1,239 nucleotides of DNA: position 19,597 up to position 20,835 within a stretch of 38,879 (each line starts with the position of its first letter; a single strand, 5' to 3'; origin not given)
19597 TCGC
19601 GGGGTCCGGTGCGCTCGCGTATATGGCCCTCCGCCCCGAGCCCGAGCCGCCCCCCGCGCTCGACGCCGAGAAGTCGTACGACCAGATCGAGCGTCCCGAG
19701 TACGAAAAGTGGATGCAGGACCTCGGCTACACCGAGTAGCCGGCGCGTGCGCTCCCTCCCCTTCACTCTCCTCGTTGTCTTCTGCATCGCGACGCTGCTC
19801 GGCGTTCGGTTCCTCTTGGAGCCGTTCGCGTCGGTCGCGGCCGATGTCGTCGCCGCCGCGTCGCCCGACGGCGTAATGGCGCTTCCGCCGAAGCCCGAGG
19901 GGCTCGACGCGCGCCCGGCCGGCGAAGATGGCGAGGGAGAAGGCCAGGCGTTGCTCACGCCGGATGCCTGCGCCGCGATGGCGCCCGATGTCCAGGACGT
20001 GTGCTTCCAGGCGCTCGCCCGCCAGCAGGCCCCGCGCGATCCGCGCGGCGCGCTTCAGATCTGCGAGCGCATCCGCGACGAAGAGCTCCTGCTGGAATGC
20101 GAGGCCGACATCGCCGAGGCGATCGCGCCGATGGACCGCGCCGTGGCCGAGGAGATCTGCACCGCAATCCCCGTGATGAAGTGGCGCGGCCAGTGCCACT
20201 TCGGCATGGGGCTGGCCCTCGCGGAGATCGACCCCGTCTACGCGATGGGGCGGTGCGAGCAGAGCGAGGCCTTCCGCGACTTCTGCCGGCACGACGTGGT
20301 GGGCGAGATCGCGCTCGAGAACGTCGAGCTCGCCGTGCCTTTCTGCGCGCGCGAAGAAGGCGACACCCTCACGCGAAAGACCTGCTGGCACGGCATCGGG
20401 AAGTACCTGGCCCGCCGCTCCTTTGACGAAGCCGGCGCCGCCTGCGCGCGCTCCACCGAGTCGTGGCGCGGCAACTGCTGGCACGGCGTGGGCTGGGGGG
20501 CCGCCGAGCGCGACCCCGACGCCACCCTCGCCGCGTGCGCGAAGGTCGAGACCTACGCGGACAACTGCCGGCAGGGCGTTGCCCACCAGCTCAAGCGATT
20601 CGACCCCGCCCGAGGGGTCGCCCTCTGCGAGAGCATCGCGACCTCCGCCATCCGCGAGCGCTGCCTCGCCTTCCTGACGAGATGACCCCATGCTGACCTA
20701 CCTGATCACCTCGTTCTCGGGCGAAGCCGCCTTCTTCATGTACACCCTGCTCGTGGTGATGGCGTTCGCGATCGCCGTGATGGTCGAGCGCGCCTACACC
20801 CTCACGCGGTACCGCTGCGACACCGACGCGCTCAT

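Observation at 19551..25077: Orphan ExbB-ExbD'-ExbD stator operon with a TM/Pro-rich mini-protein, a Cys-pair repeat protein and tandem VWA lipoproteins: candidate undescribed PMF-driven envelope/adhesin module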

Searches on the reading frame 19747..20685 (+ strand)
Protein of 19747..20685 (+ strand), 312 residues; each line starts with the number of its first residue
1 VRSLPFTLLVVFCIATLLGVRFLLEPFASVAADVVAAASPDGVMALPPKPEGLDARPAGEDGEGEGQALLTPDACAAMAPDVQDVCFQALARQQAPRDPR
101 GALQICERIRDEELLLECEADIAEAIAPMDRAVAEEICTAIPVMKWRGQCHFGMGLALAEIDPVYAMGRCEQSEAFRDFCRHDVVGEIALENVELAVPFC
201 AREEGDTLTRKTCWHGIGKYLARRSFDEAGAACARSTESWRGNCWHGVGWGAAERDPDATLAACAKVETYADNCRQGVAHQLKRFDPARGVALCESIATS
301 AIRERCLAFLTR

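Call 3: search_protein_families(library=pfam, proteins=[window:19747-20685:+], max_evalue=0.1)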
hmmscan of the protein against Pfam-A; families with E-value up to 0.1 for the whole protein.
window:19747-20685:+ (312 aa): 0 families

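Call 4: search_protein_families(library=ncbifam, proteins=[window:19747-20685:+], max_evalue=0.1)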
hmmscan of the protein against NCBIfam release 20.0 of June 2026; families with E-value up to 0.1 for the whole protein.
window:19747-20685:+ (312 aa): 0 families

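Call 10: find_homologous_proteins(query=window:19747-20685:+, max_evalue=0.001)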
Query window:19747-20685:+ (312 aa): 160 proteins with E <= 0.001 among 8000 candidates; the best 120 are listed.
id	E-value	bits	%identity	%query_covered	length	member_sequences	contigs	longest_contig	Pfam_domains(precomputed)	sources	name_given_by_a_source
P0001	3.6e-206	702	99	100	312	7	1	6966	-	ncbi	-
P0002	3.8e-171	587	83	100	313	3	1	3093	-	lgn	-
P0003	3.6e-159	547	78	100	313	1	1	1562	-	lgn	-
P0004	9.2e-158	543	77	100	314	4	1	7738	-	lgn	-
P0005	1.4e-156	539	76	100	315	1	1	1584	-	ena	-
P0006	2.0e-154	532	74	100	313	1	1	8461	-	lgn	-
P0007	3.7e-154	531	76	100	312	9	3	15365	-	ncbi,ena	-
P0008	1.1e-147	510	72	100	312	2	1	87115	-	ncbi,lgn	ncbi:MAG: hypothetical protein V4850_04775 [Myxococcota bacterium]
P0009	1.2e-144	500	75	96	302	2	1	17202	-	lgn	-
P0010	2.1e-144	499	71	100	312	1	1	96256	-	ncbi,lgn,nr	ncbi:MAG: hypothetical protein Q8P18_14655 [Pseudomonadota bacterium]|nr:hypothetical protein [Pseud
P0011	1.0e-143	497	72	100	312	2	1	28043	-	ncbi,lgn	-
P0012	1.2e-143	497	70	100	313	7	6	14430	-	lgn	-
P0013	5.0e-143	494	71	100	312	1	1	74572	-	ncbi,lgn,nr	ncbi:MAG: hypothetical protein Q8P41_19705 [Pseudomonadota bacterium]|nr:hypothetical protein [Pseud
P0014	5.0e-142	491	71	100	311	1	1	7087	-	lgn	-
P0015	7.9e-140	484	70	100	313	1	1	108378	-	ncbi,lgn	-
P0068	1.6e-114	401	58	99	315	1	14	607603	-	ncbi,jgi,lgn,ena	jgi:hypothetical protein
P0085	4.3e-109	383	56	100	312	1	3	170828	-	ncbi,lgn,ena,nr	ncbi:MAG: hypothetical protein EXR71_03095 [Myxococcales bacterium]|nr:hypothetical protein [Myxococ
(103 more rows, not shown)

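Call 11: find_encoding_contigs(protein=P0068, flank=10000, max_places=2)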
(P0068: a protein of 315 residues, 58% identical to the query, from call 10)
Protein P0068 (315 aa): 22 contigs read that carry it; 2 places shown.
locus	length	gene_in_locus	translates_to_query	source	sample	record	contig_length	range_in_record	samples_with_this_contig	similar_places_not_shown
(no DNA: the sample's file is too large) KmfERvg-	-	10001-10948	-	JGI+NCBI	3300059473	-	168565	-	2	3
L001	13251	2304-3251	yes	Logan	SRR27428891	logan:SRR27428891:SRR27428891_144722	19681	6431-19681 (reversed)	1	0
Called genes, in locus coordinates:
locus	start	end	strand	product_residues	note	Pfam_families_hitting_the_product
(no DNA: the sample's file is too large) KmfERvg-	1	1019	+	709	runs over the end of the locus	PF00009:GTP_EFTU, PF03144:GTP_EFTU_D2, PF22042:EF-G_D2, PF14492:EFG_III, PF03764:EFG_IV, PF00679:EFG_C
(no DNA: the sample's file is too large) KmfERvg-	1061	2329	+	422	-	-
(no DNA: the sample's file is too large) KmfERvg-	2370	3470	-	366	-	PF05222:AlaDh_PNT_N, PF01262:AlaDh_PNT_C, PF00070:Pyr_redox (faint), PF02826:2-Hacid_dh_C (faint)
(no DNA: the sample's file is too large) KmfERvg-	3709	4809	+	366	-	PF02562:PhoH, PF13604:AAA_30, PF13245:AAA_19 (weak)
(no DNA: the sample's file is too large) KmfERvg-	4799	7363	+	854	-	PF07697:7TMR-HDED, PF07698:7TM-7TMR_HD, PF01966:HD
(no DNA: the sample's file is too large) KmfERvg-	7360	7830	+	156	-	PF02130:YbeY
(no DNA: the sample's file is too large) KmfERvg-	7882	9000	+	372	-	PF03462:PCRF, PF00472:RF-1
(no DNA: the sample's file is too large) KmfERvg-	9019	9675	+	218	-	-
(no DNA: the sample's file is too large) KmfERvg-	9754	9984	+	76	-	-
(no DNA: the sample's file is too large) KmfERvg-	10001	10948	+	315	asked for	-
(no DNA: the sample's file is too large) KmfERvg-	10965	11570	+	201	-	PF01618:MotA_ExbB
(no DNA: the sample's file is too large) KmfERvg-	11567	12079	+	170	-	-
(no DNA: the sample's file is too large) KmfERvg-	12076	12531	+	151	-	PF02472:ExbD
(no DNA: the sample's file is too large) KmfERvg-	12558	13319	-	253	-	PF08713:DNA_alkylation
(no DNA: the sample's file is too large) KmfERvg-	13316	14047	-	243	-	PF00702:Hydrolase (faint)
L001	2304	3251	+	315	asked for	-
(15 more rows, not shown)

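Call 12: find_encoding_contigs(protein=P0085, flank=10000, max_places=2)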
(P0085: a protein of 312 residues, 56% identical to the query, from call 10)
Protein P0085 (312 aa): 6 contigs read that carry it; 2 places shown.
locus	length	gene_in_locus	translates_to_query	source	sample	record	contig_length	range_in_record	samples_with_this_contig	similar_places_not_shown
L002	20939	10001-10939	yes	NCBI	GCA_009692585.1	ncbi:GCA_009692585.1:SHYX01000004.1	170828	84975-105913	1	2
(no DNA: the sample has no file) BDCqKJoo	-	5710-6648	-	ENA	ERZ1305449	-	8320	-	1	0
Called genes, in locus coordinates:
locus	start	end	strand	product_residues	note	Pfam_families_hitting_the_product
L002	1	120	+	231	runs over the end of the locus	-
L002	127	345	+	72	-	-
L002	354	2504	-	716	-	PF12437:GSIII_N, PF00120:Gln-synt_C, PF18318:Gln-synt_C-ter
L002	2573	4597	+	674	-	-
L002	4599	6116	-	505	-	PF00342:PGI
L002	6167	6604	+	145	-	PF00254:FKBP_C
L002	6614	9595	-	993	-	PF00675:Peptidase_M16, PF05193:Peptidase_M16_C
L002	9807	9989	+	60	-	-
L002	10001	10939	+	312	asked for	-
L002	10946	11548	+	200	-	PF01618:MotA_ExbB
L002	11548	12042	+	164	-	-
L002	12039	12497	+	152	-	PF02472:ExbD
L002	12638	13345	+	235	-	PF01547:SBP_bac_1, PF13531:SBP_bac_11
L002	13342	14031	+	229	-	PF00528:BPD_transp_1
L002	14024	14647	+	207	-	PF00005:ABC_tran, PF13304:AAA_21 (faint)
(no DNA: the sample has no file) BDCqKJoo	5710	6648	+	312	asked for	-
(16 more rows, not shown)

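Call 14: find_related_loci(query=A1, collection=genome_contigs, flank=10000)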
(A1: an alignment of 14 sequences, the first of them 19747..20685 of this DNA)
Query A1 (312 aa) in genome_contigs; peptide patterns used: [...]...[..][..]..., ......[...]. (x = any residue, [..] = any of these).
89 stretches matched a pattern; 34 encode a relative of the query (tblastn E <= 1e-3); 33 distinct loci.
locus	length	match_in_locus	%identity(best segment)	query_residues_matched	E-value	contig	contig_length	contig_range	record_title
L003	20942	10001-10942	82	1-312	1e-169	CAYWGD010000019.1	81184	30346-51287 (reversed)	MAG TPA_asm: uncultured Enterobacteriaceae bacterium isolate binchicken_co286_100 genome assembly, contig: NODE_473_leng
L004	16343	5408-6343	76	1-312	5e-154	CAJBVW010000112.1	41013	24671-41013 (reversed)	MAG: uncultured proteobacterium isolate Loc081215-6m_bin-0725 genome assembly, contig: bin-0725:112/611, whole genome sh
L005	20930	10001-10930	71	3-312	5e-147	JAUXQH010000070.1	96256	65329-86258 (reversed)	MAG: Pseudomonadota bacterium isolate C12_concoct.bin.32 C12_k141_588176, whole genome shotgun sequence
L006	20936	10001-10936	71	1-312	1e-143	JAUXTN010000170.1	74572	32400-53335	MAG: Pseudomonadota bacterium isolate C13_maxbin.099 C13_k141_182942, whole genome shotgun sequence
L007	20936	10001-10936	72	1-312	2e-138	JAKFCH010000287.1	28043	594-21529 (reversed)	MAG: Deltaproteobacteria bacterium isolate LC016 contig-124_1959, whole genome shotgun sequence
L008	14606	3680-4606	62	6-312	2e-125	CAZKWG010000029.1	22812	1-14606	MAG TPA_asm: uncultured Enterobacterales bacterium isolate SRP287051_co1_191 genome assembly, contig: NODE_3304_length_2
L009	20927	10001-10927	61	6-312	3e-123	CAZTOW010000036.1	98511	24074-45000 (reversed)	MAG TPA_asm: uncultured Enterobacterales bacterium isolate SRP323723_co1_89 genome assembly, contig: NODE_194_length_985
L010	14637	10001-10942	62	1-312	1e-118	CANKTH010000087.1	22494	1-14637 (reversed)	MAG: Deltaproteobacteria bacterium isolate TH-Jun18-127 genome assembly, contig: TH-Jun18-C4748, whole genome shotgun se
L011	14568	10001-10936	64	1-312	7e-118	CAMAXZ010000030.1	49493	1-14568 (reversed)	MAG: Klebsiella pneumoniae isolate ME-21oct19-254 genome assembly, contig: ME-21oct19-C849, whole genome shotgun sequenc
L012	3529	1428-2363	60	1-312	1e-119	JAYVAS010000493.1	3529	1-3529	MAG: Pseudomonadota bacterium isolate GL26_UP_concoct_141 GL26_UP_concoct_141_492, whole genome shotgun sequence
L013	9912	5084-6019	59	1-312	3e-114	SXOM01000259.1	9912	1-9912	MAG: Proteobacteria bacterium isolate F1-120-MAGs225 F1-120__c292808, whole genome shotgun sequence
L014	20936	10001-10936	59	1-312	1e-113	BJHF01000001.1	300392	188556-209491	Deltaproteobacteria bacterium LBMAG_Deltaproteobacteria_hypo.bin1 DNA, sequence001, whole genome shotgun sequence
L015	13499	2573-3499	58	3-312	3e-113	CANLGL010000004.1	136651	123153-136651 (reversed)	MAG: Deltaproteobacteria bacterium isolate TH-Jun18-28 genome assembly, contig: TH-Jun18-C119, whole genome shotgun sequ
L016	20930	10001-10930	59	3-312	1e-112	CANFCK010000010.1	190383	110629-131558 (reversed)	MAG: Deltaproteobacteria bacterium isolate CH-Jul18-23 genome assembly, contig: CH-Jul18-C53, whole genome shotgun seque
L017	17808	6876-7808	57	1-312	3e-111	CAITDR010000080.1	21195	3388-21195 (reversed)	MAG: uncultured proteobacterium isolate ErkenSummer_bin-5044 genome assembly, contig: bin-5044:080/711, whole genome sho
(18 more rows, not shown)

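Call 28: predict_structure(alignment_id=A2)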
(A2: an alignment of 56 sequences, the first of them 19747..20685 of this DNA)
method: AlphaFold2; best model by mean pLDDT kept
length: 312 residues; sequences in the alignment: 56
mean_pLDDT: 91.4   pTM: 0.76
mean pLDDT of the five models: 91.4, 90.7, 90.2, 89.9, 89.3
residues with pLDDT >= 90: 267; 70-90: 12; 50-70: 8; < 50: 25
segments of 3 or more residues with pLDDT < 50: 39-57, 59-63
pLDDT, mean of each block of 10 residues (from residue 1): 88 97 90 67 40 45 63 97 97 97 98 98 98 98 98 98 98 97 98 97 94 97 98 97 98 98 98 99 98 98 98 93
secondary structure, 60 per line:
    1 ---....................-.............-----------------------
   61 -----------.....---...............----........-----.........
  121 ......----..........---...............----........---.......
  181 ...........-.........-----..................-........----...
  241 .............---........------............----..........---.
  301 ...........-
elements in order: H4-23 H25-37 H72-76 H80-94 H99-106 H112-126 H131-140 H144-158 H163-170 H174-191 H193-201 H207-224 H226-233 H238-253 H257-264 H271-282 H287-296 H300-311

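Call 32: fold_search(model_id=the predicted structure, library=pdb)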
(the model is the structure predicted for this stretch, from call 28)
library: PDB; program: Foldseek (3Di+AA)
matches with E <= 10: 776; with E <= 0.001: 0
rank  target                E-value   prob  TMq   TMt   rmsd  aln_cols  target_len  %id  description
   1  5a7d_B                2.4e-02  0.99  0.29  0.27  15.6       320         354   11  Tetrameric assembly of LGN with Inscuteable (released 2016-08-03)
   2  5a7d_G                2.5e-02  0.99  0.29  0.27  16.0       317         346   11  Tetrameric assembly of LGN with Inscuteable (released 2016-08-03)
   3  5a7d_C                3.1e-02  0.99  0.30  0.27  15.8       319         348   10  Tetrameric assembly of LGN with Inscuteable (released 2016-08-03)
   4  4a1s_B                3.5e-02  0.99  0.30  0.28  15.8       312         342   11  Crystallographic structure of the Pins:Insc complex (released 2012-03-28)
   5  5a7d_H                3.5e-02  0.98  0.29  0.27  15.2       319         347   11  Tetrameric assembly of LGN with Inscuteable (released 2016-08-03)
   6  6hc2_E                5.0e-02  0.97  0.28  0.25  15.4       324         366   10  Crystal structure of NuMA/LGN hetero-hexamers (released 2019-05-29)
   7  3sf4_C                5.2e-02  0.97  0.26  0.24  14.9       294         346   12  Crystal structure of the complex between the conserved cell polarity proteins Inscuteable and LGN (released 2011-11-23)
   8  3sf4_B                5.5e-02  0.97  0.28  0.26  16.1       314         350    9  Crystal structure of the complex between the conserved cell polarity proteins Inscuteable and LGN (released 2011-11-23)
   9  5k7v_A                5.7e-02  0.47  0.16  0.17  18.5       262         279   11  Computational Design of Self-Assembling Cyclic Protein Homooligomers (released 2017-04-12)
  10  4g2v_A                6.2e-02  0.96  0.25  0.25  15.2       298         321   12  Structure complex of LGN binding with FRMPD1 (released 2013-01-23)
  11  4yjl_B                6.2e-02  0.57  0.19  0.17  17.4       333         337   11  Crystal structure of APC-ARM in complexed with Amer1-A2 (released 2016-03-09)
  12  9pff_L                6.5e-02  0.77  0.20  0.21  14.9       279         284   13  Min22bin20S complex (NSF-alphaSNAP-2:2 syntaxin-1a H3:SNAP-25 SN1), non-hydrolyzing, class 27 (released 2025-08-06)
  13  5a7d_F                7.1e-02  0.96  0.29  0.26  15.2       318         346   11  Tetrameric assembly of LGN with Inscuteable (released 2016-08-03)
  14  3zpj                  8.1e-02  0.92  0.25  0.23  15.6       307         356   12  Crystal structure of Ton1535 from Thermococcus onnurineus NA1 (released 2013-12-04)
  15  9pff_O                8.4e-02  0.75  0.21  0.23  15.8       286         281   13  Min22bin20S complex (NSF-alphaSNAP-2:2 syntaxin-1a H3:SNAP-25 SN1), non-hydrolyzing, class 27 (released 2025-08-06)
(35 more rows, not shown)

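Call 59: search_protein_representatives(alignment_id=A2)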
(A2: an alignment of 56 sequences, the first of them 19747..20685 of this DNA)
Query: 56 sequences, 312 profile positions. Proteins with E-value up to 0.001 (for the whole library): 406; up to 1e-10: 77; up to 1e-30: 16. The best 150 are listed.
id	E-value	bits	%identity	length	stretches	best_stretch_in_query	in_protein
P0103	1.7e-143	494.1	-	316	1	1-312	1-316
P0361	3.5e-103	361.7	-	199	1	114-312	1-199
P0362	4.4e-81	289.1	-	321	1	25-312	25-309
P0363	5.1e-79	282.3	-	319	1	10-312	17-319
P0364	2.4e-75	270.3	-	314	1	1-312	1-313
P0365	6.3e-68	245.9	-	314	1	35-312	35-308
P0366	1.4e-65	238.1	-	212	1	105-312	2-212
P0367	7.7e-65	235.8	-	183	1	1-180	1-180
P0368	1.6e-64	234.7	-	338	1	4-308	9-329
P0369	3.0e-58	214.1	-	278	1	74-309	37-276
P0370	3.0e-52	194.4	-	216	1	109-312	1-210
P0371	1.0e-48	182.8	-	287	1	80-312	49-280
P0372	5.1e-41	157.5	-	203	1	179-310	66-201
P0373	2.6e-39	151.9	-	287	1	91-226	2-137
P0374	7.6e-36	140.5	-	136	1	185-311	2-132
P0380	5.1e-24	101.7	-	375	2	73-307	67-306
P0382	3.9e-23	98.8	-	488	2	82-267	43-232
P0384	1.3e-21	93.7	-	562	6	91-174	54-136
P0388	6.6e-19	84.9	-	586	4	68-202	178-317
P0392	2.0e-17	80.0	-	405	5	238-308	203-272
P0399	1.5e-15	73.9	-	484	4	136-283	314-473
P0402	4.8e-15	72.2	-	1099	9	87-200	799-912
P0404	9.0e-15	71.3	-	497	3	74-300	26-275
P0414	8.8e-14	68.0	-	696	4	76-277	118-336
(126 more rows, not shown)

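Call 60: search_protein_families(library=pfam, proteins=[P0380, P0382, P0384, P0388, P0392, P0399, P0402, P0404, P0414], max_evalue=0.01)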
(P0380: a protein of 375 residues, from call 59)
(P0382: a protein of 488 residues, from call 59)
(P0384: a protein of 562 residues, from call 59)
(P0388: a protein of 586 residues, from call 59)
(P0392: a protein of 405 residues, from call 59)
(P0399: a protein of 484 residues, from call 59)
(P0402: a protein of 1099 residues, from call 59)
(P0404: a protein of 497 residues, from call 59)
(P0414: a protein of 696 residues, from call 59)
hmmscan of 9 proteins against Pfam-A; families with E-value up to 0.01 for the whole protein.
P0380 (375 aa): 1 family
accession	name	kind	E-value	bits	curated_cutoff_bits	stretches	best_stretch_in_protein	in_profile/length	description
PF07104.16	DUF1366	-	0.0088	16.2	23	0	116-170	4-56/117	Protein of unknown function (DUF1366)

P0382 (488 aa): 0 families

P0384 (562 aa): 0 families

P0388 (586 aa): 1 family
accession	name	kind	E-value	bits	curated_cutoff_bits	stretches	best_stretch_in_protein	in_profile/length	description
PF19443.4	DAHL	-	0.0047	17.1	38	1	58-118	33-92/221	DAHL domain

P0392 (405 aa): 0 families

P0399 (484 aa): 0 families

P0402 (1099 aa): 0 families

P0404 (497 aa): 0 families

P0414 (696 aa): 0 families
